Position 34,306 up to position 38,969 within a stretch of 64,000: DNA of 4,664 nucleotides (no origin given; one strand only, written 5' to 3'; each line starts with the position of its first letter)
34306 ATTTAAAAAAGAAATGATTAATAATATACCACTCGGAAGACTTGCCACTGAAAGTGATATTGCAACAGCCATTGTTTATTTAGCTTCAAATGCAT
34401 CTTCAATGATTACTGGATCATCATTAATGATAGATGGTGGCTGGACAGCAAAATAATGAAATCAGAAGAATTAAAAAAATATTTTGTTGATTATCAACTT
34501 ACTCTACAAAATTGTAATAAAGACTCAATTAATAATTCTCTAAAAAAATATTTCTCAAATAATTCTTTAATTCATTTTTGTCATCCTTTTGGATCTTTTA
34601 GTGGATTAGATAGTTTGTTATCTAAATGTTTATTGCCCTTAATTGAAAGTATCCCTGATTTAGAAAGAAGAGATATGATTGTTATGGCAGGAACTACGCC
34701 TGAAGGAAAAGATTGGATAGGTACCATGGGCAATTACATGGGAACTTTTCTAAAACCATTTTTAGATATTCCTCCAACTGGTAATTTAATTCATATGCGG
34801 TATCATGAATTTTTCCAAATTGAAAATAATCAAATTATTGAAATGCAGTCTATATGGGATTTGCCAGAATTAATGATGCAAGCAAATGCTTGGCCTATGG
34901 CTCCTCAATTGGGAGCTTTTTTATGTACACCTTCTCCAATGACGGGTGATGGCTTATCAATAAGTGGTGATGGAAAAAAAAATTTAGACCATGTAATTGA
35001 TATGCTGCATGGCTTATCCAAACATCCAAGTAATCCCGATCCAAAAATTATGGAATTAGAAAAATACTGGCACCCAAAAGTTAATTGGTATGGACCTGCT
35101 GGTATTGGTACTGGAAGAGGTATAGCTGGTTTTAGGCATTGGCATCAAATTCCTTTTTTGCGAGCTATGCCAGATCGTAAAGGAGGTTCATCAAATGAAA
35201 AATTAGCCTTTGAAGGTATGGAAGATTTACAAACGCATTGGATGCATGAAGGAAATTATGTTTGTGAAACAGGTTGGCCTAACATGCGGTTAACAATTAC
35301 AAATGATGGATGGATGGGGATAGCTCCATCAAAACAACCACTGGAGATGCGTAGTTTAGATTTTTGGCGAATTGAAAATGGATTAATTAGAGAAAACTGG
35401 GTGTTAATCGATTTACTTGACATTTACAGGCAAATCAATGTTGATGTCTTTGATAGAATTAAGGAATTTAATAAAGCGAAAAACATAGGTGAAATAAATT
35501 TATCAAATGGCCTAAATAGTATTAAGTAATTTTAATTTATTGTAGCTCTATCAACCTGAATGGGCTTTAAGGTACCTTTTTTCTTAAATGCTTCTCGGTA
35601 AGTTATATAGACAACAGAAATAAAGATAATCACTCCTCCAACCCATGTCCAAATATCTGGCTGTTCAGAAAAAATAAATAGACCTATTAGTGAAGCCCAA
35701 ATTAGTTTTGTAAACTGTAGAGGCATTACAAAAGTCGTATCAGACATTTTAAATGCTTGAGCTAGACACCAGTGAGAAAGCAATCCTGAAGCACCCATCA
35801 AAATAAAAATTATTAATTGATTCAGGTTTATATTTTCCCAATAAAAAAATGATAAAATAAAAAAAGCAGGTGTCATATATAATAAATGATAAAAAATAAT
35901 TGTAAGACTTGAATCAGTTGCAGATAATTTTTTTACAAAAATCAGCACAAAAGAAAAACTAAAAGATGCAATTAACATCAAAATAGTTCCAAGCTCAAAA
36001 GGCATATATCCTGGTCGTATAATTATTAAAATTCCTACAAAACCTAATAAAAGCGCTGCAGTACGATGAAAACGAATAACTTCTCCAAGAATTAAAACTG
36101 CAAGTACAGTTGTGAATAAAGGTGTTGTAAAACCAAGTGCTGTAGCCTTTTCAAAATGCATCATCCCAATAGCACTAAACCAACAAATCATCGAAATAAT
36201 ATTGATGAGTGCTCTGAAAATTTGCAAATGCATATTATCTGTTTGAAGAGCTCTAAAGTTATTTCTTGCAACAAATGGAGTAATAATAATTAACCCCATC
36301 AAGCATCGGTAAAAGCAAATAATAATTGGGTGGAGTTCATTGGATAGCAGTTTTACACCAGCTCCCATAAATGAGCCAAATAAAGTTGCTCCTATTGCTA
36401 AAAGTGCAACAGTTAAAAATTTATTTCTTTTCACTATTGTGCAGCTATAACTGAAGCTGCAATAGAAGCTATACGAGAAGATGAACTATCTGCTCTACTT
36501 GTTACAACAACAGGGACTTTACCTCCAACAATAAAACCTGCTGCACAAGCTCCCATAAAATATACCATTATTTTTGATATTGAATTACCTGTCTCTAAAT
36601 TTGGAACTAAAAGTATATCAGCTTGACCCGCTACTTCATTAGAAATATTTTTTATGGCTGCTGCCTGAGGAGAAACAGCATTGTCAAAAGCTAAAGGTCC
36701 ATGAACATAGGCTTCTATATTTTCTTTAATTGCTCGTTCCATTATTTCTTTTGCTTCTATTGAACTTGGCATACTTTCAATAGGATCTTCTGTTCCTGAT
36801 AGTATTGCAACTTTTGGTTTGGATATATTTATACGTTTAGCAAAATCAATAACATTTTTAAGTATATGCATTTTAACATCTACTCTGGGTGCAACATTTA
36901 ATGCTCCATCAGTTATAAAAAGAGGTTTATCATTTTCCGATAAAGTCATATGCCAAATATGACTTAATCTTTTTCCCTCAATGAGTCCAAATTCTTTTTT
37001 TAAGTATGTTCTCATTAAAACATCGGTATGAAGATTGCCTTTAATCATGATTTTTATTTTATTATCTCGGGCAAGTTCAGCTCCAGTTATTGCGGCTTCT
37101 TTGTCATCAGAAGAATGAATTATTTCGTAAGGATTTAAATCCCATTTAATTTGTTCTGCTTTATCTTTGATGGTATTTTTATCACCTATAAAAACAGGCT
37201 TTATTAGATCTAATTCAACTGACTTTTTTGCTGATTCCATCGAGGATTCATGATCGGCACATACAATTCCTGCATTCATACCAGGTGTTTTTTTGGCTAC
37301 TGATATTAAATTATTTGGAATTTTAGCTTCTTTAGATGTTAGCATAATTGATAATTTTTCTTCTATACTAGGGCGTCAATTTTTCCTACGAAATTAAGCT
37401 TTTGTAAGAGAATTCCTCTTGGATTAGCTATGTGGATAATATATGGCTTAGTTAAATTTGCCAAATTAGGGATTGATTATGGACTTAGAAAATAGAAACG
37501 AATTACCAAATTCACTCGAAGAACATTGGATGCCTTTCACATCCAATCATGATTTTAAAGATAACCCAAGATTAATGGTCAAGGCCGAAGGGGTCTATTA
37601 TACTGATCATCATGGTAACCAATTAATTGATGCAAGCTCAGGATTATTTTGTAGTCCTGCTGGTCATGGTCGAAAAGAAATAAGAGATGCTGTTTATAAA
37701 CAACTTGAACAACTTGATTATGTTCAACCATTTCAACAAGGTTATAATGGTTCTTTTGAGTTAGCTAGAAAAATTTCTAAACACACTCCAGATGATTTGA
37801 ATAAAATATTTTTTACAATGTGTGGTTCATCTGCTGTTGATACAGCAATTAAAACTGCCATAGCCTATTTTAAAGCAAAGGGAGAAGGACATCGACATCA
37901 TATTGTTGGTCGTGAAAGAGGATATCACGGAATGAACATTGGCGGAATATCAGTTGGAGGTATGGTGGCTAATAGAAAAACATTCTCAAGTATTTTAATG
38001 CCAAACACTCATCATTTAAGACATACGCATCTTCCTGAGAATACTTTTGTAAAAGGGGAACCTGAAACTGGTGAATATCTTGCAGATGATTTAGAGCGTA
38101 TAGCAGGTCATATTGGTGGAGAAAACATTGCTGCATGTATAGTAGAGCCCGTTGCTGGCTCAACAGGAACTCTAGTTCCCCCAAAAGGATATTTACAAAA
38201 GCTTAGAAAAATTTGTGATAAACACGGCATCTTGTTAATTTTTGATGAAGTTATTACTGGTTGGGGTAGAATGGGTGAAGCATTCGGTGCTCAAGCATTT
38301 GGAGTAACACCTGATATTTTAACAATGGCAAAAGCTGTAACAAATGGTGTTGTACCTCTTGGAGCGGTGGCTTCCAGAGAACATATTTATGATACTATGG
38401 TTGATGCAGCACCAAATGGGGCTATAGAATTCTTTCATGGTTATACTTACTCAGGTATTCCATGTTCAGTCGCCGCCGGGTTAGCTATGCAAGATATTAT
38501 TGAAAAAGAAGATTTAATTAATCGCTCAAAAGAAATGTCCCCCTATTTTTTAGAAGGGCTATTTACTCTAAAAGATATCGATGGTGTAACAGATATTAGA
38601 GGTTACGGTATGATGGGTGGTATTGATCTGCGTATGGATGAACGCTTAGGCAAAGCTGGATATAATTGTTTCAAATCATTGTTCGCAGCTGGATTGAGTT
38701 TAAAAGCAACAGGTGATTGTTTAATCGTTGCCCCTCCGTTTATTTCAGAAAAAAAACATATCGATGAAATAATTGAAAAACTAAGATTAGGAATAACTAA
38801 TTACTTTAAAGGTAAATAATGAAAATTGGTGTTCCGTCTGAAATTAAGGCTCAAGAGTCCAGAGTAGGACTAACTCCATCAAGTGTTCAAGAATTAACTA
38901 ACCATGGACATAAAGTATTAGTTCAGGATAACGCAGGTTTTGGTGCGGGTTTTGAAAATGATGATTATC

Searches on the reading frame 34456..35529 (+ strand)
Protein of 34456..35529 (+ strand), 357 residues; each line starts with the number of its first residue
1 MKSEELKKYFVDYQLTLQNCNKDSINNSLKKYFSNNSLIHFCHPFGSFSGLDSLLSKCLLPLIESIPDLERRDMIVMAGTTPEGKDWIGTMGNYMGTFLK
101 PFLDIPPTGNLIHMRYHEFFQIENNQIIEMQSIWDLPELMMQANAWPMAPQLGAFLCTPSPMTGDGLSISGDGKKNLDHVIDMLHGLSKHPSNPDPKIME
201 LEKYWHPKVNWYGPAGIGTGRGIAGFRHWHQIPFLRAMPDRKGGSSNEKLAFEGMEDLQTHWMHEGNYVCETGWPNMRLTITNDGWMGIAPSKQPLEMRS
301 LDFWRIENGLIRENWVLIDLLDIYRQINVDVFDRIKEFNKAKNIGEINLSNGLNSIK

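Call 8: search_protein_families(library=ncbifam, proteins=[window:34456-35529:+], max_evalue=1e-10)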
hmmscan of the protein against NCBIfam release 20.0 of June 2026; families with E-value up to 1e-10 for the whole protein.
window:34456-35529:+ (357 aa): 0 families

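Call 47: search_protein_families(library=pfam, proteins=[window:34456-35529:+], max_evalue=0.0001)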
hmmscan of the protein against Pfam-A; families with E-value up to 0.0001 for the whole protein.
window:34456-35529:+ (357 aa): 2 families
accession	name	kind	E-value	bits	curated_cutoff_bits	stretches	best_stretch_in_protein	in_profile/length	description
PF07366.18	SnoaL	-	1.5e-20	73.7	28.4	2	265-327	61-126/126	SnoaL-like polyketide cyclase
PF12680.13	SnoaL_2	-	7.2e-08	33.4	27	0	200-313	15-101/102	SnoaL-like domain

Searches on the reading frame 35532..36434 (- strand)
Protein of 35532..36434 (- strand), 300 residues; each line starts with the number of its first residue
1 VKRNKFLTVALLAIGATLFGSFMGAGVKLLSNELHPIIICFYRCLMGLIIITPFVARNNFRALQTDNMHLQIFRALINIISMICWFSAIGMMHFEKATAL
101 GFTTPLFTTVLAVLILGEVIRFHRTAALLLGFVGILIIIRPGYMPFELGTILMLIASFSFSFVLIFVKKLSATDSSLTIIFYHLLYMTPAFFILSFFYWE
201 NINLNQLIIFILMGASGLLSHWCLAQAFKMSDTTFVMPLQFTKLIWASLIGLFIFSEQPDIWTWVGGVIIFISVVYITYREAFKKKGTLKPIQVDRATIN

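Call 8: search_protein_families(library=ncbifam, proteins=[window:35532-36434:-], max_evalue=1e-10)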
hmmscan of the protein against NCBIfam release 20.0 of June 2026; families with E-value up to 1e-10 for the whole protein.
window:35532-36434:- (300 aa): 1 family
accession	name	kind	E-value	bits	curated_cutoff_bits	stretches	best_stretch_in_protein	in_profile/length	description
TIGR00950.1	2A78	equivalog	7.7e-17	61.6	230.2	1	34-275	16-264/264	carboxylate/amino acid/amine transporter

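Call 76: search_protein_families(library=pfam, proteins=[window:35532-36434:-], max_evalue=0.001)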
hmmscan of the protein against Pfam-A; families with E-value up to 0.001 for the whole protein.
window:35532-36434:- (300 aa): 1 family
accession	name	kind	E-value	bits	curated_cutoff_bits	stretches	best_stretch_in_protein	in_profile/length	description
PF00892.27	EamA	-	5.6e-35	121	28.2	2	9-139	3-134/135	EamA-like transporter family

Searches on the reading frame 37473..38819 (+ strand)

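Call 8: search_protein_families(library=ncbifam, proteins=[window:37473-38819:+], max_evalue=1e-10)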
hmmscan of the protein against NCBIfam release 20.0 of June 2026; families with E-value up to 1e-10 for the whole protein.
window:37473-38819:+ (448 aa): 69 families (the best 25 are shown)
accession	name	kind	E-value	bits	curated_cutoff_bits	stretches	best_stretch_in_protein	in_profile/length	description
NF052567.1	OmAmTferAptACaul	equivalog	5.1e-175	582.3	500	1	15-438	2-425/431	omega-aminotransferase AptA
NF005682.0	PRK07480.1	subfamily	3.6e-112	375.4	510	1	16-442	19-450/459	aminotransferase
NF005102.0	PRK06541.1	equivalog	1.5e-106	356.7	574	1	11-442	12-454/460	aspartate aminotransferase family protein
NF005447.0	PRK07036.1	equivalog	3.4e-105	352.4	618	1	11-443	13-454/468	aminotransferase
NF005683.0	PRK07481.1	subfamily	2.4e-101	340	575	1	14-443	10-449/453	hypothetical protein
NF004767.0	PRK06105.1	subfamily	8.4e-94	314.7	517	1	23-441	21-447/460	aminotransferase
TIGR00508.1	bioA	equivalog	7.3e-93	311.4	405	1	19-437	2-414/419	adenosylmethionine--8-amino-7-oxononanoate transaminase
NF005684.0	PRK07482.1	subfamily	8.9e-88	294.8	687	1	21-441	19-452/464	hypothetical protein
NF004625.0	PRK05965.1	subfamily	8.9e-87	291.7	729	1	31-439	28-443/460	hypothetical protein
NF005685.0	PRK07483.1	equivalog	3.6e-86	289.7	485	1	28-442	9-436/444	aspartate aminotransferase family protein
NF005812.0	PRK07678.1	subfamily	4.8e-84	282.6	488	1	30-392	27-386/451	aminotransferase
NF004624.0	PRK05964.1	equivalog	6.9e-84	281.8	494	1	14-438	10-419/427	adenosylmethionine--8-amino-7-oxononanoate transaminase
NF005375.0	PRK06917.1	equivalog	4.8e-82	276.1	535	1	34-443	17-438/448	aspartate aminotransferase family protein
NF005993.0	PRK08117.1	subfamily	3.8e-73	246.5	574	1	29-444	22-430/433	aspartate aminotransferase family protein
NF004718.0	PRK06062.1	subfamily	8.6e-73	245.4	472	1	30-435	37-440/454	hypothetical protein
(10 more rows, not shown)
